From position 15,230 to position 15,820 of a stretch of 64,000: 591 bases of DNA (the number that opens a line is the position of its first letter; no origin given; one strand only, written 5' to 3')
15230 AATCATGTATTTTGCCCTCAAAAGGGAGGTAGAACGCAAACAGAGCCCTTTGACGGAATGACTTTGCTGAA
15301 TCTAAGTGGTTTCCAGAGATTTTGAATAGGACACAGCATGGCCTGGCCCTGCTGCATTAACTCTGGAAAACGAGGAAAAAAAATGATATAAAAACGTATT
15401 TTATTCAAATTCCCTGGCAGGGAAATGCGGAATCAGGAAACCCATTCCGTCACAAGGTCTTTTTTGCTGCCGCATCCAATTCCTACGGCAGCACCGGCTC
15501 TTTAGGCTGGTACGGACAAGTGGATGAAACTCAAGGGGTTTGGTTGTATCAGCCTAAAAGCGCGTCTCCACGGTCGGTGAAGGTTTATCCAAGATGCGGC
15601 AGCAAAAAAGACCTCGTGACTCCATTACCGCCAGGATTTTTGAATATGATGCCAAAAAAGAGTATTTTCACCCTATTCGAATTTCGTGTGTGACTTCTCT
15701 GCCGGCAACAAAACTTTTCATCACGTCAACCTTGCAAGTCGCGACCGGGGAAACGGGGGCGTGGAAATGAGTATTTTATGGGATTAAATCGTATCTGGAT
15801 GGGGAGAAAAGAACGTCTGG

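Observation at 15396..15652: Compensatory base changes in the MITE apical stem suggest the hairpin itself is maintained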

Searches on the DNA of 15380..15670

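Call 64: search_rna_families(source=window, start=15380, end=15670, threshold=evalue, max_evalue=1)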
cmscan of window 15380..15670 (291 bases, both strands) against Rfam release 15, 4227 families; matches with E-value up to 1: 2.
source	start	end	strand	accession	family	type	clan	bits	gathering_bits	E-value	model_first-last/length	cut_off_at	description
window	15450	15507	+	RF03943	mir-1824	Gene; miRNA;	-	19.4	90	0.12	1-63/63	no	mir-1824 microRNA precursor family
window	15454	15615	+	RF00883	MIR820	Gene; miRNA;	-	18.2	196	0.84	1-191/191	no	MIR820 microRNA precursor family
